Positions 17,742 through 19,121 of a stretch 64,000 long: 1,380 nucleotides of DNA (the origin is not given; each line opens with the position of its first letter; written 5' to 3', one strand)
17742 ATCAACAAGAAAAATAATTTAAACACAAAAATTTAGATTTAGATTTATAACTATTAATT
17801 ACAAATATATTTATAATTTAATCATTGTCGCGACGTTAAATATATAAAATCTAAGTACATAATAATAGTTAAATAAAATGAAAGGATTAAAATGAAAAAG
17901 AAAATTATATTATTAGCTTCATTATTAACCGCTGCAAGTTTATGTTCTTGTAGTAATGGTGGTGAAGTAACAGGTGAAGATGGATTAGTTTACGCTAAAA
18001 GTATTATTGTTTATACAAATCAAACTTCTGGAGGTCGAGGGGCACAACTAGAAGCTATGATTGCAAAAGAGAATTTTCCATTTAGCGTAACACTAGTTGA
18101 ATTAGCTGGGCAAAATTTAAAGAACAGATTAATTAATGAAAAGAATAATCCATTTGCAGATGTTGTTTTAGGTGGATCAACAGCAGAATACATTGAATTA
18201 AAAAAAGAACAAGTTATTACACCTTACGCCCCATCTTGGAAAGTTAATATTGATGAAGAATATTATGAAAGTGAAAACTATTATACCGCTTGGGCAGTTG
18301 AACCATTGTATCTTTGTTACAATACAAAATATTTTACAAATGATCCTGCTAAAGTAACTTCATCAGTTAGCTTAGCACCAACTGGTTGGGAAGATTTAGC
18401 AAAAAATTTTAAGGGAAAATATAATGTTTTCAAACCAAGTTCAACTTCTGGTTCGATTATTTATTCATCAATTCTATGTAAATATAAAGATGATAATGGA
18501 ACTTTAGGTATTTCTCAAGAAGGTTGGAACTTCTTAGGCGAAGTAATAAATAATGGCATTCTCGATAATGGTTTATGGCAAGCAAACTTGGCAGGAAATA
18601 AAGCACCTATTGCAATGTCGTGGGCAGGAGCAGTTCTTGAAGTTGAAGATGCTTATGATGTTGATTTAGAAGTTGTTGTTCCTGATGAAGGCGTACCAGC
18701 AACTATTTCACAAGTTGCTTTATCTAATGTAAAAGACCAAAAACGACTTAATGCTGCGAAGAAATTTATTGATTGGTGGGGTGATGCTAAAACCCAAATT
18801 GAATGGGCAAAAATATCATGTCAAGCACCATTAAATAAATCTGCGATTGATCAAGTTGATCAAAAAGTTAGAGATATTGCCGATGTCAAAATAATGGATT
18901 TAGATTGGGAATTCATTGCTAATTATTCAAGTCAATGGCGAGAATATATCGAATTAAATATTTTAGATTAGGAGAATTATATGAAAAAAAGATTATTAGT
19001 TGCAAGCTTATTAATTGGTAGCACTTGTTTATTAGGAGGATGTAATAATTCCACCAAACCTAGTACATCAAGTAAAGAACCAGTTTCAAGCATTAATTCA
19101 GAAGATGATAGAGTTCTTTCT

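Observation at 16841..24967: Surface EEP nuclease + OB-repeat lipoprotein + Fbp/Pot-type ABC importer + 2H phosphoesterase, a candidate nucleic-acid scavenging locus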

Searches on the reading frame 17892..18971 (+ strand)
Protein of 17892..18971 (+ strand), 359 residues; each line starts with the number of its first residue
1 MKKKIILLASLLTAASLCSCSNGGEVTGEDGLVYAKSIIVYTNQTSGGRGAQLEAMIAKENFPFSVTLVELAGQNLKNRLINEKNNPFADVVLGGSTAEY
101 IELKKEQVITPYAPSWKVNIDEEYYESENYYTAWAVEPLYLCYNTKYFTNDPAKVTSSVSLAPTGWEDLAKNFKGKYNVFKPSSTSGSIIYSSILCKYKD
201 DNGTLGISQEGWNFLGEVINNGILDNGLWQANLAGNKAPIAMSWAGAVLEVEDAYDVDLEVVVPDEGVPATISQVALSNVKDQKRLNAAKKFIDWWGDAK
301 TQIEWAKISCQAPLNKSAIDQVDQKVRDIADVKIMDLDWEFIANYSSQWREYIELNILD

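Call 3: search_protein_families(library=pfam, proteins=[window:17892-18971:+], max_evalue=0.01)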
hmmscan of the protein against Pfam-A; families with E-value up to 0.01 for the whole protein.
window:17892-18971:+ (359 aa): 2 families
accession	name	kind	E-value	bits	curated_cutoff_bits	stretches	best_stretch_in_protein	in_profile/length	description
PF13416.11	SBP_bac_8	-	7.6e-17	62.4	27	1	85-321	36-268/279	Bacterial extracellular solute-binding protein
PF13343.11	SBP_bac_6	-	6.3e-16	59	24.6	1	86-343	1-243/245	Bacterial extracellular solute-binding protein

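Call 4: search_protein_families(library=ncbifam, proteins=[window:17892-18971:+], max_evalue=0.01)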
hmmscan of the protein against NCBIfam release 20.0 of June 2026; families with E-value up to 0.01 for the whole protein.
window:17892-18971:+ (359 aa): 3 families
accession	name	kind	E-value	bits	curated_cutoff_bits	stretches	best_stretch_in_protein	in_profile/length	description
TIGR03261.1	phnS2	equivalog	1.8e-17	63.5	392.75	1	37-303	23-278/334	putative 2-aminoethylphosphonate ABC transporter substrate-binding protein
NF011620.1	PRK15046.1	equivalog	6.8e-07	28.4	310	1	51-349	41-328/334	2-aminoethylphosphonate ABC transporter substrate-binding protein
TIGR01254.1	sfuA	subfamily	0.00013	21.4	93.4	1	64-169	33-127/306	thiamine ABC transporter substrate-binding protein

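Call 6: search_solved_structures(query=window:17892-18971:+, max_evalue=0.01)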
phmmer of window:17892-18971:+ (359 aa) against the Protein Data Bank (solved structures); distinct sequences matched with E-value up to 0.01: 8.
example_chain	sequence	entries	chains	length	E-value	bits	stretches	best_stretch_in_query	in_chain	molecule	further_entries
8x1a_B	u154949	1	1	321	2e-05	27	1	38-342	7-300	Iron(III) ABC transporter, periplasmic iron-compound-binding protein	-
4r72_A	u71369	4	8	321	0.0046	19.3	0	79-342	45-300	ABC-type Fe3+ transport system, periplasmic component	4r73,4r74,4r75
9s0l_A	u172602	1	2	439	0.0047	19.2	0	186-300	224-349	Sugar ABC transporter, sugar-binding protein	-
9ru4_A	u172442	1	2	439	0.0048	19.2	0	185-300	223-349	Sugar ABC transporter, sugar-binding protein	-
9ry2_A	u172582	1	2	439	0.0049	19.2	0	186-300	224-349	Sugar ABC transporter, sugar-binding protein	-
9rwc_A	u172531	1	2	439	0.0052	19.1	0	186-300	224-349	Sugar ABC transporter, sugar-binding protein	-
9rsi_A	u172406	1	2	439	0.0052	19.1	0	186-300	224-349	Sugar ABC transporter, sugar-binding protein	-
9rsl_A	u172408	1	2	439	0.0053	19.1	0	186-300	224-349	Sugar ABC transporter, sugar-binding protein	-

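Call 33: search_solved_structures(query=window:17892-18971:+, max_evalue=0.005, show_alignments=2)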
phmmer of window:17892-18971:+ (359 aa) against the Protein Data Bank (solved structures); distinct sequences matched with E-value up to 0.005: 5.
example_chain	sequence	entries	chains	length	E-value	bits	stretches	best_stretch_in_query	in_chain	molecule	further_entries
8x1a_B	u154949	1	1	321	2e-05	27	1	38-342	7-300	Iron(III) ABC transporter, periplasmic iron-compound-binding protein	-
4r72_A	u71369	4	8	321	0.0046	19.3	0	79-342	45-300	ABC-type Fe3+ transport system, periplasmic component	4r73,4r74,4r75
9s0l_A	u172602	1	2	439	0.0047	19.2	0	186-300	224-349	Sugar ABC transporter, sugar-binding protein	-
9ru4_A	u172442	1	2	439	0.0048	19.2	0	185-300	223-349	Sugar ABC transporter, sugar-binding protein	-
9ry2_A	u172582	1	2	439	0.0049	19.2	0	186-300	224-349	Sugar ABC transporter, sugar-binding protein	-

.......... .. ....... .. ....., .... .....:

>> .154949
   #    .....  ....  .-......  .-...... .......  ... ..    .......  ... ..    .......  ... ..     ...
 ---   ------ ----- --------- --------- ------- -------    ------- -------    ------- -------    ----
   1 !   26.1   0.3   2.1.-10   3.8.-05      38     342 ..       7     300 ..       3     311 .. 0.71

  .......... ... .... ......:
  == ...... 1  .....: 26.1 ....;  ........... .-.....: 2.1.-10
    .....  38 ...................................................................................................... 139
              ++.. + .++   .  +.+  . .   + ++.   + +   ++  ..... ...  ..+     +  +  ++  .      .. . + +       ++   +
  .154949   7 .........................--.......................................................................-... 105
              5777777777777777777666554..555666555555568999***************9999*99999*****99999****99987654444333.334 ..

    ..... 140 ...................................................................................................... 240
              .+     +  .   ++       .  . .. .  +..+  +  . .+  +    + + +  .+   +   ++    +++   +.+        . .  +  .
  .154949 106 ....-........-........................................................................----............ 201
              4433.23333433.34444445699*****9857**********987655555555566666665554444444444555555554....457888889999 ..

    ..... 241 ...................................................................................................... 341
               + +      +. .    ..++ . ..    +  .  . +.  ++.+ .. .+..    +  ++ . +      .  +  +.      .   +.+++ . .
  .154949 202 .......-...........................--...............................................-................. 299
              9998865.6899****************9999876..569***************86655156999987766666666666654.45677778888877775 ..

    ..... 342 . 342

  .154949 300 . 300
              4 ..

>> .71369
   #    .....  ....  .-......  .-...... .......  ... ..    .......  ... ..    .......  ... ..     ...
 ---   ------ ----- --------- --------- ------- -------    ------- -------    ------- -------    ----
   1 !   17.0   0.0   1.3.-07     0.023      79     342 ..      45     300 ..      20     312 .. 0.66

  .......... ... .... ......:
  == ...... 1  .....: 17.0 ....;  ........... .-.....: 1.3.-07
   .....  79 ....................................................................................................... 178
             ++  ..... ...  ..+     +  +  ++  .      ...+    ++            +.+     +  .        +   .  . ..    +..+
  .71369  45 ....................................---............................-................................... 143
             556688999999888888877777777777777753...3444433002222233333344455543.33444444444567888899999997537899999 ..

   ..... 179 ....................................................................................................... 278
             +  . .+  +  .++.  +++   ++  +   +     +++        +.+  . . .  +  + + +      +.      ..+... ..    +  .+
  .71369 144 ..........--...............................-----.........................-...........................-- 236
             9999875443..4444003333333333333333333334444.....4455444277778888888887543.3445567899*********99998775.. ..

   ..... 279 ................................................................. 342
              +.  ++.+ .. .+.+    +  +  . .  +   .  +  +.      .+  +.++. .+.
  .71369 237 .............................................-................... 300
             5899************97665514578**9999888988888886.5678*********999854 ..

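Call 42: find_related_loci(query=A3, collection=genome_contigs, flank=10000)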
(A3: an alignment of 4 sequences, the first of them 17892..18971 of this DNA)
Query A3 (359 aa) in genome_contigs; peptide patterns used: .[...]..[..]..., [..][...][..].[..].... (x = any residue, [..] = any of these).
88 stretches matched a pattern; 1 encode a relative of the query (tblastn E <= 1e-3); 1 distinct loci.
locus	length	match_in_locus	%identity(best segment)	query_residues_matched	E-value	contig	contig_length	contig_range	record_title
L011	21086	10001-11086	63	1-358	3e-155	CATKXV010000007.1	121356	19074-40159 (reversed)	MAG TPA_asm: uncultured Anaeroplasmataceae bacterium isolate MGG03682_1680015466 genome assembly, contig: ERR2844016_351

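Call 43: find_homologous_proteins(query=window:17892-18971:+, max_evalue=0.001)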
Query window:17892-18971:+ (359 aa): 28 proteins with E <= 0.001 among 5014 candidates.
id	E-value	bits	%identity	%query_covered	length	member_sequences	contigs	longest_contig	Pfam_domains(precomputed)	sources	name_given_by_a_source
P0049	3.2e-238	808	100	100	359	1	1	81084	PF13416.12,PF13343.12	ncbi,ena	-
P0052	7.3e-207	704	86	100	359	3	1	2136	PF13416.12,PF13343.12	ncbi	-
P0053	1.1e-185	635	81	96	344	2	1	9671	PF13416.12,PF13343.12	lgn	-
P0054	1.5e-164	565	72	95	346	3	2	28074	PF13416.12,PF13343.12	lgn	-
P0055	1.9e-149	516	64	100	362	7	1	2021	PF13416.12,PF13343.12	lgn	-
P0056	5.5e-149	514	65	97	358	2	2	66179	PF13416.12,PF13343.12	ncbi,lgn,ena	-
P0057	1.2e-148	513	64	100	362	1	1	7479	PF13416.12,PF13343.12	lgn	-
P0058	2.2e-148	512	63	100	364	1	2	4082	PF13416.12,PF13343.12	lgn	-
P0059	1.0e-143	497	62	99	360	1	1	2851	PF13416.12,PF13343.12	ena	-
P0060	2.4e-140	486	60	100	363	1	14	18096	PF13416.12,PF13343.12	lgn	-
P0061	1.3e-132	460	57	100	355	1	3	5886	PF13416.12,PF13343.12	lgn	-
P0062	8.1e-132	458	58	100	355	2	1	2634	PF13416.12,PF13343.12,PF01547.31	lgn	-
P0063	1.6e-127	444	54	100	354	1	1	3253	PF13416.12,PF13343.12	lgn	-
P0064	2.1e-126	440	53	100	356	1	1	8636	PF13416.12,PF13343.12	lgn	-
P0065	1.3e-125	437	54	100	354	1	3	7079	PF13416.12,PF13343.12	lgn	-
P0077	2.3e-109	384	48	100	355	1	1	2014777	PF13416.12,PF13343.12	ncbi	ncbi:extracellular solute-binding protein [Mycoplasmatota bacterium WC30]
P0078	9.1e-109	382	49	100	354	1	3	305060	PF13416.12,PF13343.12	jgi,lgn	jgi:iron(III) transport system substrate-binding protein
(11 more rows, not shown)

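Call 44: find_encoding_contigs(protein=P0077, flank=10000, max_places=1)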
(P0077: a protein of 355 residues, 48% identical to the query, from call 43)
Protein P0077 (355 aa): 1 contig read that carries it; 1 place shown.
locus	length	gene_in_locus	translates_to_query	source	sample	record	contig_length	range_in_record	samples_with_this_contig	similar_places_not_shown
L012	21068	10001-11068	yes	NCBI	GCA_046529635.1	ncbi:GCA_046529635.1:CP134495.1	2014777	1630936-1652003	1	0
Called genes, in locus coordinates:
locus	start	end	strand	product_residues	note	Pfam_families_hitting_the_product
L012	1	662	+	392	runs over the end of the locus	PF12686:DUF3800 (weak)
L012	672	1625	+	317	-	PF14281:PDDEXK_4 (weak)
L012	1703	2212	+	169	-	-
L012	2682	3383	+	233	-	-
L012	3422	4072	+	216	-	-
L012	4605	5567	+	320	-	PF22316:ABhydrolase-like_N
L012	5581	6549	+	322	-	PF22316:ABhydrolase-like_N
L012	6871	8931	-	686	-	PF00356:LacI, PF13416:SBP_bac_8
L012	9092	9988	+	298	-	PF03372:Exo_endo_phos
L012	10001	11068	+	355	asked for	PF13416:SBP_bac_8, PF13343:SBP_bac_6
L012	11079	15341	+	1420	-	PF18942:DUF5689 (faint), PF07523:Big_3 (faint), PF18981:InlK_D3 (faint), PF25275:Golvesin_C (faint), PF25942:Ig_halo (faint), PF19886:DUF6359 (faint), PF11772:EpuA (faint), PF21840:DUF6899 (faint)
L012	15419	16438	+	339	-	PF00005:ABC_tran, PF13304:AAA_21 (faint)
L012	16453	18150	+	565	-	PF00528:BPD_transp_1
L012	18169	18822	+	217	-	PF08975:2H-phosphodiest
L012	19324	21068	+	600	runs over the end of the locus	PF00005:ABC_tran, PF02463:SMC_N (weak), PF13304:AAA_21 (faint)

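Call 45: find_encoding_contigs(protein=P0078, flank=10000, max_places=1)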
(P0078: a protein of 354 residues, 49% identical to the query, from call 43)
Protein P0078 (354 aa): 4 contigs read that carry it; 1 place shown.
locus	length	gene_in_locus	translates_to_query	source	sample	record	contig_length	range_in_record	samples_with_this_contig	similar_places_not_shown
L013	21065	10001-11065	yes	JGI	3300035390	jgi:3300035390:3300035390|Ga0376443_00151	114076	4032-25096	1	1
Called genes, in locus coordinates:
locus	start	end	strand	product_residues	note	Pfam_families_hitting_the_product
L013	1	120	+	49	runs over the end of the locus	-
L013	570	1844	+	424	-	PF13173:AAA_14, PF13635:DUF4143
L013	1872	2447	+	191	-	PF22016:DUF6933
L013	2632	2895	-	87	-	-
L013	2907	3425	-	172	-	-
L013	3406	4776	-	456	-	-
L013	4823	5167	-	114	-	-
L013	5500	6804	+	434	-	-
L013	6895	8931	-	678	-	PF00356:LacI, PF13416:SBP_bac_8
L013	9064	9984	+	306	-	PF03372:Exo_endo_phos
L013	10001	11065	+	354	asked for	PF13416:SBP_bac_8, PF13343:SBP_bac_6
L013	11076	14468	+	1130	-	PF18942:DUF5689 (faint), PF23835:DUF7205 (faint), PF07523:Big_3 (faint), PF18981:InlK_D3 (faint), PF16990:CBM_35 (faint), PF22416:Lmo2445-like_C (faint)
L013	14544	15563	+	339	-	PF00005:ABC_tran, PF13304:AAA_21 (faint)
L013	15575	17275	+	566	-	PF00528:BPD_transp_1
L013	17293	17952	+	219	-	PF08975:2H-phosphodiest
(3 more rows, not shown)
